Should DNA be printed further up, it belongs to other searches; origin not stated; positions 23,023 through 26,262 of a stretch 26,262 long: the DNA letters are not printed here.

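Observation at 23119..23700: RHS C-terminal variable domain with membrane-like Gly/Ala helix plus coiled coil, terminated 27 nt downstream with no adjacent immunity gene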

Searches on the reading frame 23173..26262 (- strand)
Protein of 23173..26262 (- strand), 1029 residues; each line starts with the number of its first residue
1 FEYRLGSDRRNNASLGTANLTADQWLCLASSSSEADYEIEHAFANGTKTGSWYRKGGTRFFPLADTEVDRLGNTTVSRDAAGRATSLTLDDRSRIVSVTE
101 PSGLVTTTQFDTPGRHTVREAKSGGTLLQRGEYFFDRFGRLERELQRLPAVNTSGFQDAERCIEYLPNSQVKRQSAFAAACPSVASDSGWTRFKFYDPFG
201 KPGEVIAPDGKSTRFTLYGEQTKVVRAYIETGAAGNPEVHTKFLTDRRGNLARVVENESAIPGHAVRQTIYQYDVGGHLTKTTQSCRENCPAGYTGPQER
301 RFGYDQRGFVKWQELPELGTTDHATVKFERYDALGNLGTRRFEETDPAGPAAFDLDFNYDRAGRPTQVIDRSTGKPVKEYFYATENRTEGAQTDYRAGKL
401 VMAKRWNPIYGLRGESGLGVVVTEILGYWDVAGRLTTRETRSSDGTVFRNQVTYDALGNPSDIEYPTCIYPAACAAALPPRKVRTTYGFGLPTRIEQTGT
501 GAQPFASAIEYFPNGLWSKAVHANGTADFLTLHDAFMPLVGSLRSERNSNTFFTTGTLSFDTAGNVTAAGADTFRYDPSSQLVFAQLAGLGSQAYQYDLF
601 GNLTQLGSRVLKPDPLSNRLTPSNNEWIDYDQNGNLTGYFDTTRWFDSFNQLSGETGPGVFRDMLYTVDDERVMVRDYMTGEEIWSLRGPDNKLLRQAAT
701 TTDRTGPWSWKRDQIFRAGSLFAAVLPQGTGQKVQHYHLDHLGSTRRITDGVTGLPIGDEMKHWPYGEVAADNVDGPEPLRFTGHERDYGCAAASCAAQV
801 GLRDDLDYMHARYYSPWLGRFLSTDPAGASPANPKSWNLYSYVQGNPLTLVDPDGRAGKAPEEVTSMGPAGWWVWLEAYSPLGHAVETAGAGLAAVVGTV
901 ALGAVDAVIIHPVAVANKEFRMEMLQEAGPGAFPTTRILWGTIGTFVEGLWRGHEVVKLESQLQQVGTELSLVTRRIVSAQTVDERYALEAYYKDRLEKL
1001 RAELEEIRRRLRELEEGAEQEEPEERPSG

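Call 6: search_protein_families(library=pfam, proteins=[window:23173-26262:-], max_evalue=0.1)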
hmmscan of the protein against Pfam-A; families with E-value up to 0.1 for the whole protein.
window:23173-26262:- (1029 aa): 2 families
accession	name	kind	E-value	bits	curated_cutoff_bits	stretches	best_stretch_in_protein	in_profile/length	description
PF05593.20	RHS_repeat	-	3.1e-15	56.5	22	2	69-103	2-36/38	RHS Repeat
PF03527.20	RHS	-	0.02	15.1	27.9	0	735-750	2-17/38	RHS protein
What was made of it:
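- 23698..26262 (-): RHS/YD-repeat shell, C-terminal 855 aa. The gene runs off the contig and window end; about 745 N-terminal aa are missing, judged from the 1770-aa homologue P0003. PF05593 E=3e-15 (call 6).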

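Call 7: search_protein_families(library=ncbifam, proteins=[window:23173-26262:-], max_evalue=0.1)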
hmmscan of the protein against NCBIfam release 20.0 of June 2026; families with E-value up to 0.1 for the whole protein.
window:23173-26262:- (1029 aa): 3 families
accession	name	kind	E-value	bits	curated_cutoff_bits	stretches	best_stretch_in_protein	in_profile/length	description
TIGR03696.1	Rhs_assc_core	domain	2e-17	63.4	32.5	1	765-855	3-75/76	RHS repeat-associated core domain-containing protein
TIGR01643.1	YD_repeat_2x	repeat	1.9e-06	28.1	15.8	0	69-108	2-41/42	YD repeat-containing protein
NF041261.1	RHS_core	equivalog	2.4e-06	25.7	2000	1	805-855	1215-1260/1261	RHS element core protein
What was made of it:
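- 23698..23970 (-): RHS-associated core domain (aa 765-855), ending .............. This is the predicted aspartyl autoproteolysis site that releases the tail. TIGR03696 at 63.4 bits, cutoff 32.5, profile positions 3-75 of 76 (call 7).
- On RHS / YD-repeat polymorphic toxin: PF05593 E=3e-15 and TIGR01643 E=1.9e-6 (calls 6, 7). TIGR03696 at 63.4 bits against a 32.5 cutoff, aa 765-855, ...LVDPDG|R (call 7).
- Checked: Rhs_assc_core TIGR03696 covers aa 765-855 at 63.4 bits against a cutoff of 32.5, ending at ...LVDPDG (call 7).
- TIGR03696 ends at aa 855 (call 7).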

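Call 19: find_related_loci(query=window:23173-26262:-, collection=genome_contigs, flank=10000)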
Query window:23173-26262:- (1029 aa) in genome_contigs; peptide patterns used: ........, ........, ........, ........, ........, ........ (x = any residue, [..] = any of these).
9 stretches matched a pattern, but none encodes a relative of the query by tblastn (E <= 1e-3).

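Call 20: find_related_loci(query=window:23173-26262:-, collection=metagenome_contigs, flank=10000)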
Query window:23173-26262:- (1029 aa) in metagenome_contigs; peptide patterns used: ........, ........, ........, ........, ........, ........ (x = any residue, [..] = any of these).
24 stretches matched a pattern, but none encodes a relative of the query by tblastn (E <= 1e-3).
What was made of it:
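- Tried and rejected: RHS-based scans of genome and metagenome contigs found nothing (calls 19, 20).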

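Call 21: find_homologous_proteins(query=window:23173-26262:-, max_evalue=1e-10)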
Query window:23173-26262:- (1029 aa): 77 proteins with E <= 1e-10 among 8000 candidates.
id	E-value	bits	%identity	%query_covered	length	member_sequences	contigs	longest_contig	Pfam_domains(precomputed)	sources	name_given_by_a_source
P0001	0.0e+0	2400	100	100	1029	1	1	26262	PF05593.20,PF25023.2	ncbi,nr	ncbi:MAG: RHS repeat-associated core domain-containing protein, partial [Thermoanaerobaculia bacteri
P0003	0.0e+0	1248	62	83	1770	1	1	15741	PF05593.20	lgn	-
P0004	4.5e-163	563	39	83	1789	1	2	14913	PF05593.20,PF25023.2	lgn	-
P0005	5.2e-89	318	32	81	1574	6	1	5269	PF05593.20,PF25023.2,PF03527.21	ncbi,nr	ncbi:MAG: hypothetical protein HC841_02130 [Verrucomicrobiae bacterium]|nr:hypothetical protein [Ver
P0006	4.8e-87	311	34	81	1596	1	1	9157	PF05593.20,PF25023.2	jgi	jgi:RHS repeat-associated protein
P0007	1.9e-86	309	33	76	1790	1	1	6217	PF05593.20,PF25023.2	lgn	-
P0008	3.0e-86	309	32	55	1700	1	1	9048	PF05593.20,PF25023.2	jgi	-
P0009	4.6e-86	308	33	81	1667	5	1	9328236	PF05593.20,PF25023.2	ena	-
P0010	1.1e-85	307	30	97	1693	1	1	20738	PF05593.20,PF25023.2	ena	-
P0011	2.6e-84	302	33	81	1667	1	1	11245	PF00545.26,PF05593.20,PF25023.2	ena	-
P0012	4.8e-84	301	31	56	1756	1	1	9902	PF05593.20,PF25023.2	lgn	-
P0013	4.4e-83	298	32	81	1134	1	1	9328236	PF05593.20,PF25023.2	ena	-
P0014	1.5e-82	296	34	54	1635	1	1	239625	PF05593.20,PF25023.2,PF03527.21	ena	-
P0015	1.6e-81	293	31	54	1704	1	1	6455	PF05593.20,PF25023.2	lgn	-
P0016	3.0e-81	292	32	80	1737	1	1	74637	PF05593.20,PF25023.2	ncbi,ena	-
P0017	1.2e-80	290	32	92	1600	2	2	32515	PF21111.4,PF05593.20,PF25023.2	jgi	jgi:RHS repeat-associated protein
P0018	4.7e-80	288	32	81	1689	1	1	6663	PF05593.20,PF25023.2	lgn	-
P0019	1.9e-78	283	31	78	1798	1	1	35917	PF05593.20,PF25023.2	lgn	-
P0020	2.8e-78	282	32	85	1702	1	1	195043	PF05593.20,PF25023.2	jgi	jgi:RHS repeat-associated protein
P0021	1.1e-77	280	32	82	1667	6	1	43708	PF05593.20,PF25023.2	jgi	jgi:RHS repeat-associated protein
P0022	1.5e-75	273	32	78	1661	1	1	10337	PF05593.20,PF25023.2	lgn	-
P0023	2.6e-75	272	32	81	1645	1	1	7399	PF05593.20,PF25023.2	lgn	-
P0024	2.9e-75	272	33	54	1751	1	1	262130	PF05593.20,PF25023.2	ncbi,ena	-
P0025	5.3e-74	268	32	83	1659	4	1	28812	PF05593.20,PF25023.2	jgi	jgi:RHS repeat-associated protein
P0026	6.1e-74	268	32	81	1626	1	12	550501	PF05593.20,PF25023.2,PF03527.21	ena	-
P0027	1.5e-72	263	31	82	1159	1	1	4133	PF05593.20,PF01844.30,PF25023.2,PF14279.13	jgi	-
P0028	7.3e-72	261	32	77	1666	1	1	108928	PF05593.20,PF25023.2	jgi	jgi:RHS repeat-associated protein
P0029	1.4e-69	254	31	82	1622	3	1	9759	PF05593.20,PF25023.2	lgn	-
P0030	7.3e-69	251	31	84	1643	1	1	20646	PF05593.20,PF25023.2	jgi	jgi:RHS repeat-associated protein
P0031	3.4e-68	249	31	53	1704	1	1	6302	PF05593.20,PF25023.2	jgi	jgi:RHS repeat-associated protein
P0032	3.7e-68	249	30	80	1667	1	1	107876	PF05593.20,PF25023.2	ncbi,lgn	-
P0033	1.2e-67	247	29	81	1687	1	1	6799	PF15649.13,PF05593.20,PF25023.2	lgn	-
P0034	8.1e-66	241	30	86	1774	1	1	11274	PF05593.20,PF25023.2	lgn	-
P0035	3.1e-65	239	37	50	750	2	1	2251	PF05593.20,PF25023.2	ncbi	ncbi:MAG: hypothetical protein ACREF4_09465, partial [Gammaproteobacteria bacterium]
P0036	9.3e-62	228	32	83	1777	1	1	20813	PF05593.20,PF25023.2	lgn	-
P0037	1.1e-60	224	30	81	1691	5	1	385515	PF05593.20,PF25023.2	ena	-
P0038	6.6e-60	222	31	77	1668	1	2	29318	PF05593.20,PF25023.2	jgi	jgi:RHS repeat-associated protein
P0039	8.6e-60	221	30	70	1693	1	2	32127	PF05593.20,PF25023.2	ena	-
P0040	3.0e-59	219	31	81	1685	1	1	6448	PF05593.20,PF25023.2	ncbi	ncbi:MAG: RHS repeat-associated core domain-containing protein [Acidobacteriota bacterium]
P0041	1.3e-54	204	30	65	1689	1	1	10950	PF05593.20,PF25023.2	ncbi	-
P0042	3.3e-51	193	32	40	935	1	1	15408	PF05593.20,PF25023.2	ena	-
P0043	2.8e-38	150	27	82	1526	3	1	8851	PF05593.20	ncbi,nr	ncbi:MAG: RHS repeat-associated core domain-containing protein [Acidobacteriota bacterium]|nr:RHS re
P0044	8.9e-36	142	28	77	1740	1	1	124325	PF05593.20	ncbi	-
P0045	2.5e-33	134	29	55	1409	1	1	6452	PF05593.20,PF25023.2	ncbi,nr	ncbi:MAG: hypothetical protein JWO56_475, partial [Acidobacteria bacterium]|nr:hypothetical protein 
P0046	5.6e-31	126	30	44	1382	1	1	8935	PF05593.20,PF25023.2,PF00395.26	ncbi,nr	ncbi:MAG TPA: hypothetical protein VIA62_21455, partial [Thermoanaerobaculia bacterium]|nr:hypotheti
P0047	3.0e-28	117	30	50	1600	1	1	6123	PF07679.23,PF20041.6,PF05593.20,PF13927.13,PF25023.2,PF19081.7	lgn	-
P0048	1.9e-27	114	29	50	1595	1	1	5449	PF20041.6,PF05593.20,PF13927.13,PF25023.2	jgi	jgi:YD repeat-containing protein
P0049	9.4e-22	95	29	53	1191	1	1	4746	PF05593.20,PF25023.2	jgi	-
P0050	9.3e-20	89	25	77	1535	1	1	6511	PF05593.20,PF07603.18,PF25023.2,PF20148.5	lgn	-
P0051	1.1e-19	88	31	12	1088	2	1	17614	PF25174.2,PF05593.20,PF25023.2,PF20148.5,PF03527.21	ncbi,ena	-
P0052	1.6e-17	81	26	77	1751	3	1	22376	PF05593.20,PF25023.2,PF20148.5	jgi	-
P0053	8.1e-17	79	24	75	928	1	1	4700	PF05593.20,PF25023.2,PF03527.21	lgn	-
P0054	2.7e-16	77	27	64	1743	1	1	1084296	PF05593.20,PF25023.2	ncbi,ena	-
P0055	2.4e-15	74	24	78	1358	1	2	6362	PF05593.20,PF25023.2,PF20148.5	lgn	-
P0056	1.1e-14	72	23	76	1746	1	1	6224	PF22073.3,PF15780.12,PF05593.20,PF14870.13,PF25023.2,PF15902.13,PF20148.5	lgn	-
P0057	3.0e-14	70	23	77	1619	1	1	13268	PF13715.13,PF05593.20,PF25023.2,PF13620.13,PF22904.4,PF20148.5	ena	-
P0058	4.8e-14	70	33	12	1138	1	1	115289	PF05593.20,PF25023.2,PF20148.5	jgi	-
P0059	5.6e-14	69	27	45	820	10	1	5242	PF05593.20,PF25023.2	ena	-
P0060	1.1e-13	68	23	77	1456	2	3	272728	PF05593.20,PF25023.2,PF20148.5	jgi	-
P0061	1.6e-13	68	26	76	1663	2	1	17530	PF05593.20,PF25023.2,PF20148.5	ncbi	-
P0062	1.8e-13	68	24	77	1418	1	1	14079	PF05593.20,PF25023.2,PF06951.17,PF26918.1,PF20148.5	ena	-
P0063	5.1e-13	66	30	39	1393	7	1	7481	PF05593.20,PF25023.2,PF03527.21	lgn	-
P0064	6.9e-13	66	26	76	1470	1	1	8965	PF05593.20,PF25023.2,PF20148.5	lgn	-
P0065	2.0e-12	64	25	76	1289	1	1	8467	PF05593.20,PF25023.2,PF03412.22,PF20148.5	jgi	jgi:RHS repeat-associated protein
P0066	2.9e-12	64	28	41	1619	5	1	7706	PF05593.20,PF25023.2,PF03527.21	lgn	-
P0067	4.1e-12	63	23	77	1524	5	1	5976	PF15283.13,PF05593.20,PF25023.2,PF01483.28,PF20148.5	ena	-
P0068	8.9e-12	62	27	31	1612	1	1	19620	PF05593.20,PF25023.2,PF20148.5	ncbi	-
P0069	1.2e-11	62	22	71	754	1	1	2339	PF05593.20,PF25023.2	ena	-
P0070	1.5e-11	61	37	12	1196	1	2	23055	PF05593.20,PF25023.2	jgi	jgi:RHS repeat-associated protein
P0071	1.7e-11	61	29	31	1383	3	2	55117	PF05593.20,PF25023.2,PF20148.5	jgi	jgi:RHS repeat-associated protein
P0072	1.9e-11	61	25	69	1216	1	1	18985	PF05593.20,PF25023.2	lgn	-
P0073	2.0e-11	61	24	77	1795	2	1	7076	PF00801.27,PF05593.20,PF13385.14,PF25023.2,PF20148.5,PF18911.7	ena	-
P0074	2.0e-11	61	24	57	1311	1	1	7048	PF05593.20,PF25023.2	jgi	-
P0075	4.0e-11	60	25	64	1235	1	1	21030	PF05593.20,PF25023.2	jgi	jgi:RHS repeat-associated protein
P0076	6.4e-11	59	27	56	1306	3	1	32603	PF05593.20,PF25023.2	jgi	jgi:RHS repeat-associated protein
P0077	7.4e-11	59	27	29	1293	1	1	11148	PF05593.20,PF25023.2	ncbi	ncbi:MAG: RHS repeat-associated core domain-containing protein [Sedimenticola sp.]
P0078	9.2e-11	59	24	30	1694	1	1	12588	PF05593.20,PF25023.2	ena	-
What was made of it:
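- On RHS / YD-repeat polymorphic toxin: 77 RHS homologues at E<=1e-10 (call 21).
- Checked: It is recorded as a 1029-aa partial RHS protein of a Thermoanaerobaculia MAG whose contig length equals the window (call 21).
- Several carry known toxin domains: ribonuclease, HNH and Tox-REase-7 (call 21). Most clade tails also lack any family annotation (call 21).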

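Call 24: find_encoding_contigs(protein=P0003, flank=10000, max_places=4)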
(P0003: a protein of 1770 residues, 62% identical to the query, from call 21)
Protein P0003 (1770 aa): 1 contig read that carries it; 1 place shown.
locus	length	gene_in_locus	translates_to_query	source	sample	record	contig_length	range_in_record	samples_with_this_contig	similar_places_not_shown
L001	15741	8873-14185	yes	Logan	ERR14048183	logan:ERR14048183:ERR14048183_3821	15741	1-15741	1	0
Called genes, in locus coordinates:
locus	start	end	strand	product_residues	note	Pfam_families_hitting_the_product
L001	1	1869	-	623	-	?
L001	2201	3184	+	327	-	-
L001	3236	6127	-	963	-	PF13620:CarboxypepD_reg, PF13715:CarbopepD_reg_2 (weak), PF14905:OMP_b-brl_3 (faint)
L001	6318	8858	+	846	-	PF17803:Cadherin_4, PF17892:Cadherin_5, PF17963:Big_9, PF17892:Cadherin_5, PF17963:Big_9, PF17803:Cadherin_4, PF17892:Cadherin_5, PF17963:Big_9, +2 more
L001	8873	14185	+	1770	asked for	PF05593:RHS_repeat (faint)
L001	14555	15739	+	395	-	?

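Call 25: find_encoding_contigs(protein=P0004, flank=10000, max_places=4)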
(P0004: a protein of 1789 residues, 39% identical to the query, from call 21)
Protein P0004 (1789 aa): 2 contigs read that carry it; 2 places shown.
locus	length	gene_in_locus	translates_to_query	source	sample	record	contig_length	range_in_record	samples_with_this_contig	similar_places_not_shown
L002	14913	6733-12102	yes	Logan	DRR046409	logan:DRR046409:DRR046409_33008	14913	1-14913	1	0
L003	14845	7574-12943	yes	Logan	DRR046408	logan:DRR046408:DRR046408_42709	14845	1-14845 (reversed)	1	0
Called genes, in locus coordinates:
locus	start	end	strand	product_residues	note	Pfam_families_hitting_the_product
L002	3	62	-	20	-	?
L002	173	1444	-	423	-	PF00989:PAS (faint), PF08448:PAS_4 (weak), PF12860:PAS_7, PF13188:PAS_8 (weak), PF00512:HisKA, PF02518:HATPase_c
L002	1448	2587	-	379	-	PF08495:FIST, PF10442:FIST_C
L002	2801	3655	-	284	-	PF08448:PAS_4, PF00165:HTH_AraC (weak), PF12833:HTH_18, PF00165:HTH_AraC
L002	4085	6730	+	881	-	PF17963:Big_9, PF17963:Big_9, PF17803:Cadherin_4, PF17892:Cadherin_5, PF17963:Big_9, PF17803:Cadherin_4, PF17892:Cadherin_5, PF17963:Big_9, +1 more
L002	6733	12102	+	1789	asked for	PF05593:RHS_repeat (faint), PF25023:TEN_YD-shell (faint)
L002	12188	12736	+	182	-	-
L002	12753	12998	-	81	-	PF04226:Transgly_assoc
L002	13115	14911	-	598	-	?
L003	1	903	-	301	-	?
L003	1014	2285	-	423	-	PF00989:PAS (faint), PF08448:PAS_4 (weak), PF12860:PAS_7, PF13188:PAS_8 (weak), PF00512:HisKA, PF02518:HATPase_c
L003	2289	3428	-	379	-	PF08495:FIST, PF10442:FIST_C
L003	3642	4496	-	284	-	PF08448:PAS_4, PF00165:HTH_AraC (weak), PF12833:HTH_18, PF00165:HTH_AraC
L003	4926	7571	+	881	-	PF17963:Big_9, PF17963:Big_9, PF17803:Cadherin_4, PF17892:Cadherin_5, PF17963:Big_9, PF17803:Cadherin_4, PF17892:Cadherin_5, PF17963:Big_9, +1 more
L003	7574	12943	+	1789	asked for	PF05593:RHS_repeat (faint), PF25023:TEN_YD-shell (faint)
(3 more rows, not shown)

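Call 35: search_protein_families(library=pfam, proteins=[P0003, L001:6318-8858:+, L002:12188-12736:+], max_evalue=0.05)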
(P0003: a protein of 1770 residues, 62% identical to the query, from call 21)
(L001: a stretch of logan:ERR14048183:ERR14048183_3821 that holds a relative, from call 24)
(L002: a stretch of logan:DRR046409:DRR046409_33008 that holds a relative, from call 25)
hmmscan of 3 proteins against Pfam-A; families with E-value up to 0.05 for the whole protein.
P0003 (1770 aa): 1 family
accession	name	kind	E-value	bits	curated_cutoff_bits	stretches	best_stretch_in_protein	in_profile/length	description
PF05593.20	RHS_repeat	-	2.6e-10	40.8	22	1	818-854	2-38/38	RHS Repeat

L001:6318-8858:+ (846 aa): 6 families
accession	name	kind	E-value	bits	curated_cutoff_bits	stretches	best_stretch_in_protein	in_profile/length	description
PF17963.7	Big_9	-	1.2e-59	199.6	23.6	3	748-838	1-88/89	Bacterial Ig domain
PF17803.7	Cadherin_4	-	2.1e-38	131.1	25.1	3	738-807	1-71/71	Bacterial cadherin-like domain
PF17892.7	Cadherin_5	-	5.7e-36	122.7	26.5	4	748-840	2-97/98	Cadherin-like domain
PF16184.11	Cadherin_3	-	7.6e-06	26.3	25.5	0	295-326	74-106/106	Cadherin-like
PF02494.22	HYR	-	0.00072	20.3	21.7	1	721-746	56-81/81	HYR domain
PF19076.6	CshA_repeat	-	0.032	15.3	27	1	698-746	55-103/103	Surface adhesin CshA repetitive domain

L002:12188-12736:+ (182 aa): 0 families
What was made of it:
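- On Tc toxin TcC subunit: In the orthologous locus L001 the upstream gene is a cadherin/Big_9 repeat protein and there is no TcA or TcB (calls 24, 35).
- Closest known: TcC subunits of ABC. Different: The upstream partner in the orthologous locus is an 846-aa cadherin/Big_9 repeat protein (calls 24, 35).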

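Call 39: find_encoding_contigs(protein=P0009, flank=6000, max_places=2)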
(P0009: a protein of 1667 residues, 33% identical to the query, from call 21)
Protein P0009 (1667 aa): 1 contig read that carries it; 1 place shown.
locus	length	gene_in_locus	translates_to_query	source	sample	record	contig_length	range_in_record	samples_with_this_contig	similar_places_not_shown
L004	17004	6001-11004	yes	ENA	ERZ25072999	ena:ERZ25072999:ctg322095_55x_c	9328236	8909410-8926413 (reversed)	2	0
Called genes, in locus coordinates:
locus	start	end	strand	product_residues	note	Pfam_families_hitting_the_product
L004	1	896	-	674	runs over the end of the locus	PF02922:CBM_48, PF00128:Alpha-amylase, PF02806:Alpha-amylase_C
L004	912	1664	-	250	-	PF04376:ATE_N, PF13480:Acetyltransf_6, PF04377:ATE_C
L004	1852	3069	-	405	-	PF02786:CPSase_L_D2 (weak), PF02222:ATP-grasp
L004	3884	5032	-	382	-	PF13784:Fic_N, PF02661:Fic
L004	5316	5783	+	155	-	-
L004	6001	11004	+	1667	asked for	PF05593:RHS_repeat (faint), PF25023:TEN_YD-shell (weak)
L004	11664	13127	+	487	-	PF05593:RHS_repeat (faint)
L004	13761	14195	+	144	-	-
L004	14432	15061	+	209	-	-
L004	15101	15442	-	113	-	PF01906:YbjQ_1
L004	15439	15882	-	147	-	PF13490:zf-HC2 (weak)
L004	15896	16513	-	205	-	PF07638:Sigma70_ECF (weak), PF04542:Sigma70_r2, PF08281:Sigma70_r4_2, PF04545:Sigma70_r4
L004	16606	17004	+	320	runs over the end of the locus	PF00535:Glycos_transf_2, PF10111:Glyco_tranf_2_2 (weak), PF13641:Glyco_tranf_2_3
